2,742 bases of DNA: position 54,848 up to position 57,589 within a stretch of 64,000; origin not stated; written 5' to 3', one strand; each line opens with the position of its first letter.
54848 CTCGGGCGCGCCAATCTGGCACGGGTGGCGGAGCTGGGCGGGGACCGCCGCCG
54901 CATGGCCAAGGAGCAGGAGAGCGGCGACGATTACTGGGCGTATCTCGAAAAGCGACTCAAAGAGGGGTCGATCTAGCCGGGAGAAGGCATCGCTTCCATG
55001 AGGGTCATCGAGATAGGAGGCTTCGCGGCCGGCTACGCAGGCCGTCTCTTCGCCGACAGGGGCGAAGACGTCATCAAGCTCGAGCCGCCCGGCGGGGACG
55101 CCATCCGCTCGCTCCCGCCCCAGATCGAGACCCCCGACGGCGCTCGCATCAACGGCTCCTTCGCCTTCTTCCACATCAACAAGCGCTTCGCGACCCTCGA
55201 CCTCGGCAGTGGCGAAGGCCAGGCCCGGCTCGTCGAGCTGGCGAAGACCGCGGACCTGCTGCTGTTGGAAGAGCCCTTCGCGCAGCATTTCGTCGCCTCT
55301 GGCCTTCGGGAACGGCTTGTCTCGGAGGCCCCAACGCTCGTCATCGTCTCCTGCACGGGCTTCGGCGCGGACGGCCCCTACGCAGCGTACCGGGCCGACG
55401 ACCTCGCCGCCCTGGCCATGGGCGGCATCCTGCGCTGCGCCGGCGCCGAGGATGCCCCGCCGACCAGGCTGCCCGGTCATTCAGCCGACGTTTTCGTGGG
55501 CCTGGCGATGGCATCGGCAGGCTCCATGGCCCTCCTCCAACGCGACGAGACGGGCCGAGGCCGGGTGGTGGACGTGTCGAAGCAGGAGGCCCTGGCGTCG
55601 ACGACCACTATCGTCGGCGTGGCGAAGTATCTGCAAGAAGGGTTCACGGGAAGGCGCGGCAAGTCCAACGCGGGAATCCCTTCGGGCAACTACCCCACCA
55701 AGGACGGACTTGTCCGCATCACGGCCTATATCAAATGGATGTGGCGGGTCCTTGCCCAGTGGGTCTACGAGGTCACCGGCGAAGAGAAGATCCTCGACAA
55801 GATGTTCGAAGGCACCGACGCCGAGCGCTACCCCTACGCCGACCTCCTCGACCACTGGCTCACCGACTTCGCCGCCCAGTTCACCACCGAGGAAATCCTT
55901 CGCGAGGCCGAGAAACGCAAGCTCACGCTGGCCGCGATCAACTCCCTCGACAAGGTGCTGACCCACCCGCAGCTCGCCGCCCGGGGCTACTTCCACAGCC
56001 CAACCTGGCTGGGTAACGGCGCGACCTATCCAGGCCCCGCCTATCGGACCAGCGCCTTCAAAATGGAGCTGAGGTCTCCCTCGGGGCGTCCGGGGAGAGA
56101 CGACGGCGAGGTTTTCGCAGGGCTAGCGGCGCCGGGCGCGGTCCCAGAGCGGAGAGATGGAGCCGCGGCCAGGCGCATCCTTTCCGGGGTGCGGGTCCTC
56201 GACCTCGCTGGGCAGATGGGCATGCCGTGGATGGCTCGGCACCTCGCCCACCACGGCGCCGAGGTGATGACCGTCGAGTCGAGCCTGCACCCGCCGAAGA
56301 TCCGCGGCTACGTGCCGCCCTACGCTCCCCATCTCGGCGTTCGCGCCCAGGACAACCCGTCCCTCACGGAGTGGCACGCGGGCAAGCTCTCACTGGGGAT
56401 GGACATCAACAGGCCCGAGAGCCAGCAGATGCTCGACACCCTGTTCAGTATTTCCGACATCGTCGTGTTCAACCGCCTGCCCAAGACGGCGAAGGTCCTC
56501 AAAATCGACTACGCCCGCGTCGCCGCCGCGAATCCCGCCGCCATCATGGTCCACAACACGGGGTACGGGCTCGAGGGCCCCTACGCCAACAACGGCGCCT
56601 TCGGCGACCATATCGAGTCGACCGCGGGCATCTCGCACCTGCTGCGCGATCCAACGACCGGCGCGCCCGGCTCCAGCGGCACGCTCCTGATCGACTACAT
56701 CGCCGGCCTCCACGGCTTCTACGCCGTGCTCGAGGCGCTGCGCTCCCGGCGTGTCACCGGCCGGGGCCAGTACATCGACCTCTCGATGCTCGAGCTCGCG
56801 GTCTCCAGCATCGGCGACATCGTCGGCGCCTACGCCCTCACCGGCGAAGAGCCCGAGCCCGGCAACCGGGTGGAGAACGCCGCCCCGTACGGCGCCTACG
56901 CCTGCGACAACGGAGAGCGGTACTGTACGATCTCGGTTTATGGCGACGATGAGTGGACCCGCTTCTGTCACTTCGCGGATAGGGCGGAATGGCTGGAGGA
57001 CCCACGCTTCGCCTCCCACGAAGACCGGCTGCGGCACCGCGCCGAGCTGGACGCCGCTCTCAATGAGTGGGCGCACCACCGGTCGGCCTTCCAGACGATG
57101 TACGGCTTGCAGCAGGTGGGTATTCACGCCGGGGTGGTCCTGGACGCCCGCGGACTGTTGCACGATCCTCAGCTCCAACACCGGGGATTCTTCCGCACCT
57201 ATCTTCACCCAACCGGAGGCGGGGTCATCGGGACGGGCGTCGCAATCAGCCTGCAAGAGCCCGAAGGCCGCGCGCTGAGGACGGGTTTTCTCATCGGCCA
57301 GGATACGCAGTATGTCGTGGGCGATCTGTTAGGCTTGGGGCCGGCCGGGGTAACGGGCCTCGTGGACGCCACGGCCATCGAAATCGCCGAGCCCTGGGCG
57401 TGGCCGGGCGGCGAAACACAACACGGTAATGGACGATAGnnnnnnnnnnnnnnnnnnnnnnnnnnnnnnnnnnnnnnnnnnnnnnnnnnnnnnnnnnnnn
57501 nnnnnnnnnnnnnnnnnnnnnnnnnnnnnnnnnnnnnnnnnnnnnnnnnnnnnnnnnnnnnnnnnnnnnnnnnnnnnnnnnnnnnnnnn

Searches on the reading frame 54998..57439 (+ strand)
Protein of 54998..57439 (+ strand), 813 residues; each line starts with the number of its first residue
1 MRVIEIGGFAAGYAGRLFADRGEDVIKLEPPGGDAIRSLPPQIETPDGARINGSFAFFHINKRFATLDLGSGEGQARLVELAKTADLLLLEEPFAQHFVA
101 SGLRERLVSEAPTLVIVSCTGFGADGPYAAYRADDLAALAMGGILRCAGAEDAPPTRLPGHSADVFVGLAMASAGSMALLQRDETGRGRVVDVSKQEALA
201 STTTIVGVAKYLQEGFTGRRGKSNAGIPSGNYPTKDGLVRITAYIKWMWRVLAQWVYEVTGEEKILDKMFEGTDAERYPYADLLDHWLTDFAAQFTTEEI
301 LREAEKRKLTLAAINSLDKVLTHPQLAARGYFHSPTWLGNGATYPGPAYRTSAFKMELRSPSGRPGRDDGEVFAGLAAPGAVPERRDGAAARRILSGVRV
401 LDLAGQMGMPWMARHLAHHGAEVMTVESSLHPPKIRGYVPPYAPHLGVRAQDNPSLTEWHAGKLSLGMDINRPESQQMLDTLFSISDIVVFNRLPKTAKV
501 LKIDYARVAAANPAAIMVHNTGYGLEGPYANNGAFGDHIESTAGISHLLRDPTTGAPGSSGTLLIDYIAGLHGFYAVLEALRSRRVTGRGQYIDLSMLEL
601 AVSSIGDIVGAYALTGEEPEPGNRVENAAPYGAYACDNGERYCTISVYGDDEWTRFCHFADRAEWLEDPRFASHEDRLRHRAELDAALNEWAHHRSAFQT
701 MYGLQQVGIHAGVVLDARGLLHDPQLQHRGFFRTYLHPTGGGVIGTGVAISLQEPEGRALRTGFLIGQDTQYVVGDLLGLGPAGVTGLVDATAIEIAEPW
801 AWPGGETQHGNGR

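Call 14: search_protein_families(library=pfam, proteins=[window:54998-57439:+], max_evalue=0.001)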
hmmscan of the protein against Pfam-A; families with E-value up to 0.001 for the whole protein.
window:54998-57439:+ (813 aa): 1 family
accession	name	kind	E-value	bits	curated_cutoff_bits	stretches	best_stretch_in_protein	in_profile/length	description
PF02515.22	CoA_transf_3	-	1.7e-137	458.9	23.3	2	395-770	1-366/366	CoA-transferase family III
